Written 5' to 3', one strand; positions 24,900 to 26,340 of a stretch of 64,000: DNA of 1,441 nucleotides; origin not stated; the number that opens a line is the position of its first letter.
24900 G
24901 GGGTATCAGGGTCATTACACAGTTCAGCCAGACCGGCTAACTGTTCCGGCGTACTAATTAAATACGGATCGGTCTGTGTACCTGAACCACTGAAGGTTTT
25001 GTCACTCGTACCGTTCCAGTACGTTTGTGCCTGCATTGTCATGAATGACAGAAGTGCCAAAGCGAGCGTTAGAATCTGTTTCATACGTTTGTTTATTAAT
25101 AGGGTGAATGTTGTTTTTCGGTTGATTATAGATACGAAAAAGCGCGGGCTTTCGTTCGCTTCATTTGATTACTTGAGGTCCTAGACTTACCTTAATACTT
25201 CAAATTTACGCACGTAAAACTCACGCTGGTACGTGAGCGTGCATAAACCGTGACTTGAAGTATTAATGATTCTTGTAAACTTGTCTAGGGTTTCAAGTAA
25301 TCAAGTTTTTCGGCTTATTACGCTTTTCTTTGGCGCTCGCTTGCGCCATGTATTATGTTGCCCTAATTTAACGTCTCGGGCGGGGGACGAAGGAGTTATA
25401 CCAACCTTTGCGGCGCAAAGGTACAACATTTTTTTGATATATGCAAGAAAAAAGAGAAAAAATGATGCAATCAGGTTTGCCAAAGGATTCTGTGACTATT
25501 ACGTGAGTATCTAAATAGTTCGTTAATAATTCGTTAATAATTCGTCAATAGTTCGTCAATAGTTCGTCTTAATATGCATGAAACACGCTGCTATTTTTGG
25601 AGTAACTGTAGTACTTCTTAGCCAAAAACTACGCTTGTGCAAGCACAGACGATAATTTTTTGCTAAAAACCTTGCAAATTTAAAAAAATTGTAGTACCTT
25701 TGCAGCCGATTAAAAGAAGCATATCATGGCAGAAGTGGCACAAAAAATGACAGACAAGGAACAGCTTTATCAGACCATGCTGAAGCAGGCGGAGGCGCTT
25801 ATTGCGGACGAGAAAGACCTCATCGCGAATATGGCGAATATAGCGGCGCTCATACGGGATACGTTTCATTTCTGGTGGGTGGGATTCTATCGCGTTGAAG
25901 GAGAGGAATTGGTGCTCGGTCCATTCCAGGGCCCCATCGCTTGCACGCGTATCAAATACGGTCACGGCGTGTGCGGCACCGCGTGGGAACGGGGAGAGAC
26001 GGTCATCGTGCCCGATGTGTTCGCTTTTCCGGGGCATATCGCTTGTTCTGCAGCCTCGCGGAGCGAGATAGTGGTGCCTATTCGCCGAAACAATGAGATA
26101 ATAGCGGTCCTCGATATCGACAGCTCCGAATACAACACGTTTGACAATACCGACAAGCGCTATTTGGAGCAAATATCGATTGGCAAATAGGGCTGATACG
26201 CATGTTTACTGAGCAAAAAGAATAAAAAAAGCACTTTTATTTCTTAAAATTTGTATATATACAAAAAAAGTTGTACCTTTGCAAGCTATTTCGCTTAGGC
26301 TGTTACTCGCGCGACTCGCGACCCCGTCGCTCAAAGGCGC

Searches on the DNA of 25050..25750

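Call 87: search_rna_families(source=window, start=25050, end=25750, threshold=evalue, max_evalue=1)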
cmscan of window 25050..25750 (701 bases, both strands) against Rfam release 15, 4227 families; matches with E-value up to 1: 2.
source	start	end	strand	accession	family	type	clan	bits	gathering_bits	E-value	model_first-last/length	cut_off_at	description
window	25572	25679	-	RF01699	Clostridiales-1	Gene; sRNA;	-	17.2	48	0.38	1-166/166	no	Clostridiales-1 RNA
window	25319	25389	-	RF03003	GP20-b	Cis-reg;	-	17.2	36.2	0.61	1-62/62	no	GP20-b RNA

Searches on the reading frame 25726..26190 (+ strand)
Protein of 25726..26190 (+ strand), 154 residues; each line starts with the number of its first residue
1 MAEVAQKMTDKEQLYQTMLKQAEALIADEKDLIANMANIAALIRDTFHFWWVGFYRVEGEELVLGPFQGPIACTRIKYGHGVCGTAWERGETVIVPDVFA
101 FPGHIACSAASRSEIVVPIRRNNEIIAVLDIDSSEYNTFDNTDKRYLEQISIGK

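Call 9: search_protein_families(library=pfam, proteins=[window:25726-26190:+])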
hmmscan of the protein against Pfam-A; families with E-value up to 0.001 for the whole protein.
window:25726-26190:+ (154 aa): 2 families
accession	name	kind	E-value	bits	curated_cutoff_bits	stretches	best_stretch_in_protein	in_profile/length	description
PF13185.12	GAF_2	-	1.3e-13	51.8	28.6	1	28-150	3-127/136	GAF domain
PF01590.32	GAF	-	9.8e-11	42.8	22.4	1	32-151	2-126/133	GAF domain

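Call 59: find_encoding_contigs(protein=window:25726-26190:+, flank=1500, max_places=10)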
Protein window:25726-26190:+ (154 aa): 14 contigs read that carry it; 8 places shown.
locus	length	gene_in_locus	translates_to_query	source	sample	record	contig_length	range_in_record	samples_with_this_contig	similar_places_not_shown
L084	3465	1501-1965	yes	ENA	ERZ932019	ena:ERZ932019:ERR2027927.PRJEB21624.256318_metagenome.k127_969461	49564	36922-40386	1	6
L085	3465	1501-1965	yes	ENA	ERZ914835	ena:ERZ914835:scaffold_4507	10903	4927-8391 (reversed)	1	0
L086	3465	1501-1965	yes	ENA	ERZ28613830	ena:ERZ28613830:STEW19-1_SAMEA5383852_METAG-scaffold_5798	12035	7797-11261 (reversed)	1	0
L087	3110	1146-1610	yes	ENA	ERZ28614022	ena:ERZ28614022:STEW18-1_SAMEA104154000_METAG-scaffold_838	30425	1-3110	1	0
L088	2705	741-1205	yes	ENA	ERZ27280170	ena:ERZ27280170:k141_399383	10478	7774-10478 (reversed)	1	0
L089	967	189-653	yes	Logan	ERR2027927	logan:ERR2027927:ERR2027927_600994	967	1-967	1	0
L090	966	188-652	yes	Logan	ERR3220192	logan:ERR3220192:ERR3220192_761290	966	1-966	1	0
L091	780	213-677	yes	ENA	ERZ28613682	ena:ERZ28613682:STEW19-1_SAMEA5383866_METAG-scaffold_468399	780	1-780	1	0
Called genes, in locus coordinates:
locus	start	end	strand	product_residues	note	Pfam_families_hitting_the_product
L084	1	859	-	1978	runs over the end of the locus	PF09479:Flg_new, PF02368:Big_2, PF22359:Big-like (weak), PF02368:Big_2, PF22359:Big-like (weak)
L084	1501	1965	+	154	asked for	PF13185:GAF_2, PF01590:GAF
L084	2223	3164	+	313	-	PF00056:Ldh_1_N, PF02866:Ldh_1_C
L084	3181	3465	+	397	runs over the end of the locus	PF00155:Aminotran_1_2, PF00266:Aminotran_5 (faint), PF01053:Cys_Met_Meta_PP (weak), PF01212:Beta_elim_lyase (weak)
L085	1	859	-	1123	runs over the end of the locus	?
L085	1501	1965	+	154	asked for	PF13185:GAF_2, PF01590:GAF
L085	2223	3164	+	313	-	PF00056:Ldh_1_N, PF02866:Ldh_1_C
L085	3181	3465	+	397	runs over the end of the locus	PF00155:Aminotran_1_2, PF00266:Aminotran_5 (faint), PF01053:Cys_Met_Meta_PP (weak), PF01212:Beta_elim_lyase (weak)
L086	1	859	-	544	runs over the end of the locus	?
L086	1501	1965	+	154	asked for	PF13185:GAF_2, PF01590:GAF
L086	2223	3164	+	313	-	PF00056:Ldh_1_N, PF02866:Ldh_1_C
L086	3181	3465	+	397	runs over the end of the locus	PF00155:Aminotran_1_2, PF00266:Aminotran_5 (faint), PF01053:Cys_Met_Meta_PP (weak), PF01212:Beta_elim_lyase (weak)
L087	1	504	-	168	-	?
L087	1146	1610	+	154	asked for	PF13185:GAF_2, PF01590:GAF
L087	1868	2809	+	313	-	PF00056:Ldh_1_N, PF02866:Ldh_1_C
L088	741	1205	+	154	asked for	PF13185:GAF_2, PF01590:GAF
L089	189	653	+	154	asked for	PF13185:GAF_2, PF01590:GAF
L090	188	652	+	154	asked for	PF13185:GAF_2, PF01590:GAF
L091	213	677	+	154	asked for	PF13185:GAF_2, PF01590:GAF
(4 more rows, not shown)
